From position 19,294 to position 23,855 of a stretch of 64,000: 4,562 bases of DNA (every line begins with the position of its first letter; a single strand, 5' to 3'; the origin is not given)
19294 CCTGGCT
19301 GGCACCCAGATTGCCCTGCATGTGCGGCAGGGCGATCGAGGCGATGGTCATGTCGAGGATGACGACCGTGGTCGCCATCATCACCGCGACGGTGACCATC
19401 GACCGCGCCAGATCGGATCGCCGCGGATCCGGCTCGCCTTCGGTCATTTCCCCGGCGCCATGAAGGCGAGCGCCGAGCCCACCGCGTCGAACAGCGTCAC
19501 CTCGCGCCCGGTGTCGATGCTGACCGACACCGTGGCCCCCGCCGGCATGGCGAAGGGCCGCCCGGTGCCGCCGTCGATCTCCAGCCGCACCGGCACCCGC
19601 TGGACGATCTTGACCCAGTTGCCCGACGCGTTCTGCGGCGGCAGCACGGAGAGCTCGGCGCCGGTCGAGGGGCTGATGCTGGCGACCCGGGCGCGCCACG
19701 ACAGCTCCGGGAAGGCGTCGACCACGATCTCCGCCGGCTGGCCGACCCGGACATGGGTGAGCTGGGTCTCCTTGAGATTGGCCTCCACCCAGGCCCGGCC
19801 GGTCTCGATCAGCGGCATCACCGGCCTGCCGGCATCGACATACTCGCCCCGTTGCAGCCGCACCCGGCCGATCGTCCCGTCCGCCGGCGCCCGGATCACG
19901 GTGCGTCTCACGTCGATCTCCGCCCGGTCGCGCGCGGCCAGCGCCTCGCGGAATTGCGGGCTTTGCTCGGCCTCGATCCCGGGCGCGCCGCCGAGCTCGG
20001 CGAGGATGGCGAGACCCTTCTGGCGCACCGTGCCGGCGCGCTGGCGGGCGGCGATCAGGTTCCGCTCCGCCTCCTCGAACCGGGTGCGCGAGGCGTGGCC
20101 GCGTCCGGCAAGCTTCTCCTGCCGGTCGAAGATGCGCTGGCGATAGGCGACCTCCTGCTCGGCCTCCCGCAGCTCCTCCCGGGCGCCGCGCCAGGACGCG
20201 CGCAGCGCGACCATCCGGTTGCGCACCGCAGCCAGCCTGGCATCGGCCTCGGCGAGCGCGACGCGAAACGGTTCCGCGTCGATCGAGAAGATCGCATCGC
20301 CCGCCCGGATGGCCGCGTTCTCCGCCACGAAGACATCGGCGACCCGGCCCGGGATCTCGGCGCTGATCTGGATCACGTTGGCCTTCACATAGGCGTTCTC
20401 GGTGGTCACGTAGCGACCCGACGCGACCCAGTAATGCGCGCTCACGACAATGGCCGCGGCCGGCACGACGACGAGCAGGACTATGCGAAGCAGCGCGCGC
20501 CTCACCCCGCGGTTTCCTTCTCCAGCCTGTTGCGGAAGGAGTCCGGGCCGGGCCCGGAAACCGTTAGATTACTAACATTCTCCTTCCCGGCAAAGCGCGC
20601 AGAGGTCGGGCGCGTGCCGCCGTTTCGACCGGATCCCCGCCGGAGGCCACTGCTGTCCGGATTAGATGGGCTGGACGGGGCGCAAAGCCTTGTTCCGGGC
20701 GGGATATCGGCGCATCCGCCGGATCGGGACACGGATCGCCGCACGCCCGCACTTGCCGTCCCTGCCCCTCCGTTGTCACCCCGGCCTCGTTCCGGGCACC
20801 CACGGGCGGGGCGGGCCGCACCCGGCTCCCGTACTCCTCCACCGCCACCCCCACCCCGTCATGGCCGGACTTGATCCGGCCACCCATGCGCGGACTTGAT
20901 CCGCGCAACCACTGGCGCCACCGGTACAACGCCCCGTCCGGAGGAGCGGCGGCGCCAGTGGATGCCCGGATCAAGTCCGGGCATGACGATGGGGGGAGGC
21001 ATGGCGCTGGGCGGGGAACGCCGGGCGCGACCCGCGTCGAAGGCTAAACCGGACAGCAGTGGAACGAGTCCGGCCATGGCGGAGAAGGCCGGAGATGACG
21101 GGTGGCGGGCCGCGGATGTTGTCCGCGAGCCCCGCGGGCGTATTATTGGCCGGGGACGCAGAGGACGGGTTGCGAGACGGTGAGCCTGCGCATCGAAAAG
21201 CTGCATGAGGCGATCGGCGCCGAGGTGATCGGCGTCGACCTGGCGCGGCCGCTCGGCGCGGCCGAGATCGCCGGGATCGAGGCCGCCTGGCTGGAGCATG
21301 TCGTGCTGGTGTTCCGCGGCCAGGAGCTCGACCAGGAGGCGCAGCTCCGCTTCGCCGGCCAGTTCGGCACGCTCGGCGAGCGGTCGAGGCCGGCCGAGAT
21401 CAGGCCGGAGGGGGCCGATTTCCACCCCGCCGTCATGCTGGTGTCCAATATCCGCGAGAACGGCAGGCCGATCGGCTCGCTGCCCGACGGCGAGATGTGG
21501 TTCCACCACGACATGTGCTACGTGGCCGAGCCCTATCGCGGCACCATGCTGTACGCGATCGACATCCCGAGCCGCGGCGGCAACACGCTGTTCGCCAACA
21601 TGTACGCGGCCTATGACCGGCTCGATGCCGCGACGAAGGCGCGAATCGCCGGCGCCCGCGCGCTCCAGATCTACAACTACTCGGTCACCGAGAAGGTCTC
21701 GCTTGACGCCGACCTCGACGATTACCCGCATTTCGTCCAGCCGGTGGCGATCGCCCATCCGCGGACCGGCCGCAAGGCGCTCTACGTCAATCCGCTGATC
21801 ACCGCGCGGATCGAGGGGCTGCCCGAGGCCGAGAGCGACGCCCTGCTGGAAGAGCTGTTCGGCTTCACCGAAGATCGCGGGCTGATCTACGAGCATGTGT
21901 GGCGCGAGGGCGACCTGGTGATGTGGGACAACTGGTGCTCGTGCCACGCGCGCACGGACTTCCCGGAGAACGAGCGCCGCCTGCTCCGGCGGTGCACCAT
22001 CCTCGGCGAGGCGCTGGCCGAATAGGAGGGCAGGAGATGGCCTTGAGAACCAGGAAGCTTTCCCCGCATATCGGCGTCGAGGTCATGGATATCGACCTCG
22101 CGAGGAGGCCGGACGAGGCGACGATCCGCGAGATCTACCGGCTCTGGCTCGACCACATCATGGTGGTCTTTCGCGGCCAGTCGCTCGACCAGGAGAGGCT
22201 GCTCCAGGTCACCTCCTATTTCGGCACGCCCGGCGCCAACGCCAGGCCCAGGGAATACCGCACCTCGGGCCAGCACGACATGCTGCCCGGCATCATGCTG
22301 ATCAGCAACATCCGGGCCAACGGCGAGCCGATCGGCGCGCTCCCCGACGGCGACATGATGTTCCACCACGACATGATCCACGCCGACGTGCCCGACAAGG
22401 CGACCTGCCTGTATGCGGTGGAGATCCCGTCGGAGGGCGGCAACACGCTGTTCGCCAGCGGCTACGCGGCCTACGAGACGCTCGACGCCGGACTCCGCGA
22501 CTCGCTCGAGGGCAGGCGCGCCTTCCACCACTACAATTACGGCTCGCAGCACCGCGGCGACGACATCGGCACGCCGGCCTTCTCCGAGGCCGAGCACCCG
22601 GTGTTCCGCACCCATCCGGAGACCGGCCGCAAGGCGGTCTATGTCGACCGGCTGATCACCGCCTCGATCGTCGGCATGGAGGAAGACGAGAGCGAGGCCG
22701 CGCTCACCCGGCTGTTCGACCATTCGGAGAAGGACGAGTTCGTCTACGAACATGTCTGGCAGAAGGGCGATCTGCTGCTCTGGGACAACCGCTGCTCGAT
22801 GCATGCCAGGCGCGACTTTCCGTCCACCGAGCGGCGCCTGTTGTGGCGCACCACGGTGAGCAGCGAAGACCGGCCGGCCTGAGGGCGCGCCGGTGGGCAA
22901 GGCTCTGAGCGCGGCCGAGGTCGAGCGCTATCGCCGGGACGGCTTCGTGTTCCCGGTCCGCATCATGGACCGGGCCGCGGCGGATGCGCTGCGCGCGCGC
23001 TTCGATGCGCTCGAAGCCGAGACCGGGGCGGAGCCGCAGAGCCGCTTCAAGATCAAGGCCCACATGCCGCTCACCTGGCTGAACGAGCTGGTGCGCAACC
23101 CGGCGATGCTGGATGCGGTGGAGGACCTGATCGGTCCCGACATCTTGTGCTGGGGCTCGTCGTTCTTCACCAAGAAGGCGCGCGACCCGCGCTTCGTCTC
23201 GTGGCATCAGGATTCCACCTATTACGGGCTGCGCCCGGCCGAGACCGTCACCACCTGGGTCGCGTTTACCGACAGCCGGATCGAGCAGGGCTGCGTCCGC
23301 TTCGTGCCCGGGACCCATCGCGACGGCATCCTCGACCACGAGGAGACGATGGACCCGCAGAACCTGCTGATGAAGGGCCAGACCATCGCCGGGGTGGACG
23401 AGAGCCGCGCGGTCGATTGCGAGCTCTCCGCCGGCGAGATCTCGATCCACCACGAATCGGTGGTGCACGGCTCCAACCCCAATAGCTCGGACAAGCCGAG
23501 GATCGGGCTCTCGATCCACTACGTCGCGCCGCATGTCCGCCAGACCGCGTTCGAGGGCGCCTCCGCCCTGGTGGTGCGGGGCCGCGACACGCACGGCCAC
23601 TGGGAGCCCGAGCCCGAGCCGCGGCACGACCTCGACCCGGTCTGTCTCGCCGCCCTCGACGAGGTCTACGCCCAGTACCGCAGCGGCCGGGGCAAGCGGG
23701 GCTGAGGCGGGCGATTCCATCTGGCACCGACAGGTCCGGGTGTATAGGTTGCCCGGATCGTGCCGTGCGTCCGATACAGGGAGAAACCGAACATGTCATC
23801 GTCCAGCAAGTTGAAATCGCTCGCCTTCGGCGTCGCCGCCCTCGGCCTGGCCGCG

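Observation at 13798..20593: Six-gene operon joining an EmrAB-type efflux pump to an orphan salicylate/DHB-type adenylase, an SDR, an ACMSD-family enzyme and an unknown protein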

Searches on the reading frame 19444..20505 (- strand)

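Call 4: search_protein_families(library=pfam, proteins=[window:19444-20505:-])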
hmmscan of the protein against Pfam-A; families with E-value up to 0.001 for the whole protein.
window:19444-20505:- (353 aa): 5 families
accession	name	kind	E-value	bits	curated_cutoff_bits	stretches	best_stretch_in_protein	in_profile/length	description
PF16576.10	HlyD_D23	-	8.3e-19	68.2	30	1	200-281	107-188/214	Barrel-sandwich domain of CusB or HlyD membrane-fusion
PF13437.12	HlyD_3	-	1.3e-17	64.9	22.2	1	203-285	1-84/106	HlyD family secretion protein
PF00529.27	CusB_dom_1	-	2.8e-10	40.7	26.5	1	61-316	12-73/89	Cation efflux system protein CusB domain 1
PF13533.13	Biotin_lipoyl_2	-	1.4e-07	31.6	29.8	1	46-76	2-32/32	Biotin-lipoyl like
PF00364.28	Biotin_lipoyl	-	1.4e-05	25.3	22.1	0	202-230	43-71/73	Biotin-requiring enzyme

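Call 5: search_protein_families(library=ncbifam, proteins=[window:19444-20505:-])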
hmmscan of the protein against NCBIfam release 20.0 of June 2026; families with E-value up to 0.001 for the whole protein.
window:19444-20505:- (353 aa): 20 families
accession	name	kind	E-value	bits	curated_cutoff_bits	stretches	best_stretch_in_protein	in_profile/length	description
TIGR00998.1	8a0101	subfamily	2.5e-68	230.5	390.8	1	9-327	6-333/334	EmrA/EmrK family multidrug efflux transporter periplasmic adaptor subunit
NF011715.0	PRK15136.1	equivalog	9.2e-50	169.4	563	1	3-334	22-349/390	multidrug efflux MFS transporter periplasmic adaptor subunit EmrA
NF007785.0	PRK10476.1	equivalog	3.1e-44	151.2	376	1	7-331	11-343/347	multidrug transporter subunit MdtN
NF007850.1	PRK10559.1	equivalog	1.4e-28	99.9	400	2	182-334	128-282/303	p-hydroxybenzoic acid efflux pump subunit AaeA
TIGR01730.1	RND_mfp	subfamily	2.3e-28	99.1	94.9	3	183-283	116-216/322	efflux RND transporter periplasmic adaptor subunit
NF002939.0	PRK03598.1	equivalog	3.2e-26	92.3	393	1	6-280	6-283/332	secretion protein HlyD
TIGR01843.1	type_I_hlyD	subfamily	9.6e-18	64.3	208.65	2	189-334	258-400/422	HlyD family type I secretion periplasmic adaptor subunit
TIGR00999.1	8a0102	subfamily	3e-12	46.2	319.3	1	198-282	88-172/271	CzcB/NccB family metal efflux transporter periplasmic adaptor subunit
TIGR02971.1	heterocyst_DevB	subfamily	3.1e-12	46.5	129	1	63-267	71-269/327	ABC exporter membrane fusion protein, DevB family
TIGR03794.1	NHLM_micro_HlyD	equivalog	3.9e-07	29.3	156.2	0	16-133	26-149/421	NHLP bacteriocin system secretion protein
NF045904.1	RND-peri-MexE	equivalog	1.2e-06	27.7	714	0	44-109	63-129/390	multidrug efflux RND transporter periplasmic adaptor subunit MexE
NF008589.1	PRK11556.1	equivalog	2.1e-06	26.9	391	1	30-99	70-139/392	MdtA/MuxA family multidrug efflux RND transporter periplasmic adaptor subunit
NF033138.2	RND-peri-MexC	equivalog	1.3e-05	24.6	625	1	43-110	62-127/375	MexC family multidrug efflux RND transporter periplasmic adaptor subunit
NF000272.2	OqxA_adapt_sub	exception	8.4e-05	21.7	835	0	13-97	35-120/391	multidrug efflux RND transporter periplasmic adaptor subunit OqxA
NF008606.0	PRK11578.1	equivalog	0.0001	21.6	342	0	184-280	166-265/371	macrolide transporter subunit MacA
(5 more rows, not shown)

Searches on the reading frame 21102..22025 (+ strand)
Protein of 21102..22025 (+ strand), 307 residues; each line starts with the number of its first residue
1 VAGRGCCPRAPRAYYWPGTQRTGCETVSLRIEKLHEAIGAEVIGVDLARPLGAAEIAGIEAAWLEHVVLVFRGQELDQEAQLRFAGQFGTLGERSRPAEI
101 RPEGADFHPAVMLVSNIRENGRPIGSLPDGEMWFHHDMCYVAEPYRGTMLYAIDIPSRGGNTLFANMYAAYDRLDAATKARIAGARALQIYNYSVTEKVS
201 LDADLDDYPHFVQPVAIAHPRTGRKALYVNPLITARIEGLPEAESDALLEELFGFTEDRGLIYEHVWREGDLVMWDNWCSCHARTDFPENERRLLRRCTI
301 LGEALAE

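Call 4: search_protein_families(library=pfam, proteins=[window:21102-22025:+])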
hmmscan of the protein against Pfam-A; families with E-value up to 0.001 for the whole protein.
window:21102-22025:+ (307 aa): 1 family
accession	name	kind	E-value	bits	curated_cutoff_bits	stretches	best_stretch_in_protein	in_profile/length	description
PF02668.22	TauD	-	6e-66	223.5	27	1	31-299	2-267/267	Taurine catabolism dioxygenase TauD, TfdA family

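Call 5: search_protein_families(library=ncbifam, proteins=[window:21102-22025:+])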
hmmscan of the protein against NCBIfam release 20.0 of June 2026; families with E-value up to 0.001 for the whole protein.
window:21102-22025:+ (307 aa): 3 families
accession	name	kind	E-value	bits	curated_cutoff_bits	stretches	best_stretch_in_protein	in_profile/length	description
NF007104.0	PRK09553.1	equivalog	4.9e-47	160.4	313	1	28-303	4-276/282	taurine dioxygenase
NF045815.1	Neo-PentlctneFsynPtlD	equivalog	3e-44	151.5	550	1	36-298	9-284/301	neopentalenolactone/pentalenolactone F synthase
NF049937.1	CMthFAOxDecarbScoE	equivalog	3.3e-24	85.5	400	1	33-302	6-285/295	(3R)-3-[(carboxymethyl)amino]fatty acid oxygenase/decarboxylase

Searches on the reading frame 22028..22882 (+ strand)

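Call 4: search_protein_families(library=pfam, proteins=[window:22028-22882:+])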
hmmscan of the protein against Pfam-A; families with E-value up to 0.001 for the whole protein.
window:22028-22882:+ (284 aa): 1 family
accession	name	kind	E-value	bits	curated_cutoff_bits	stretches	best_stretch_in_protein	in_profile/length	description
PF02668.22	TauD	-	1.9e-63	215.3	27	1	8-276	2-267/267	Taurine catabolism dioxygenase TauD, TfdA family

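Call 5: search_protein_families(library=ncbifam, proteins=[window:22028-22882:+])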
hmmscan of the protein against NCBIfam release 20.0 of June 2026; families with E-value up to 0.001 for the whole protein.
window:22028-22882:+ (284 aa): 4 families
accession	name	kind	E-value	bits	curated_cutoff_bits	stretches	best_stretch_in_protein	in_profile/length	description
NF007104.0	PRK09553.1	equivalog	3.1e-46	157.8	313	1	4-280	3-276/282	taurine dioxygenase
NF045815.1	Neo-PentlctneFsynPtlD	equivalog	5.7e-40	137.4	550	1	15-281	11-289/301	neopentalenolactone/pentalenolactone F synthase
NF049937.1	CMthFAOxDecarbScoE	equivalog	2.7e-24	85.8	400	1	10-280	6-286/295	(3R)-3-[(carboxymethyl)amino]fatty acid oxygenase/decarboxylase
TIGR02409.1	carnitine_bodg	equivalog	1.6e-06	27.4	414.75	1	108-270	185-345/366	gamma-butyrobetaine dioxygenase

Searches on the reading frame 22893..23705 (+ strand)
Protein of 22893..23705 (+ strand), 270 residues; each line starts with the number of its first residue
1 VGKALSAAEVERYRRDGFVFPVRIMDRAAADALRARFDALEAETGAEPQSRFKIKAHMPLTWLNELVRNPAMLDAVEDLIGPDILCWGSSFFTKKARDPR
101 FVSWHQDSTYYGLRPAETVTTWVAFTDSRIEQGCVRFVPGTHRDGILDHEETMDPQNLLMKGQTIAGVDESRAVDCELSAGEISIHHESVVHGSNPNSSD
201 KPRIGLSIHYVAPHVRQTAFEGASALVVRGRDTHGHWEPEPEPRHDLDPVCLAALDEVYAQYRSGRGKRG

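Call 4: search_protein_families(library=pfam, proteins=[window:22893-23705:+])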
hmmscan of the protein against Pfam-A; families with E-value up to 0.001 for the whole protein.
window:22893-23705:+ (270 aa): 1 family
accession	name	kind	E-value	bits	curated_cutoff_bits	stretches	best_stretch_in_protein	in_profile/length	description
PF05721.19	PhyH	-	3e-30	106.5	22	1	13-204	1-212/213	Phytanoyl-CoA dioxygenase (PhyH)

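Call 5: search_protein_families(library=ncbifam, proteins=[window:22893-23705:+])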
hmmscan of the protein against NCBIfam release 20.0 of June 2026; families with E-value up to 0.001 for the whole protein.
window:22893-23705:+ (270 aa): 4 families
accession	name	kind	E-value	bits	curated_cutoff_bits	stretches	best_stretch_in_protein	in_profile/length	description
TIGR01762.1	chlorin-enz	subfamily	6.1e-24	84.8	226.3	2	4-154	2-169/288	chlorinating enzyme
TIGR02408.1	ectoine_ThpD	equivalog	7.7e-06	25.4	336.5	1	24-165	48-193/277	ectoine hydroxylase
NF045813.1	DxPntBtaHylase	equivalog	5e-05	22.8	550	1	69-204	93-238/285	1-deoxypentalenic acid 11-beta-hydroxylase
NF052437.1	MPhHdxlPhnYGIM8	equivalog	0.00055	19.5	500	1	104-212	116-215/260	methylphosphonate hydroxylase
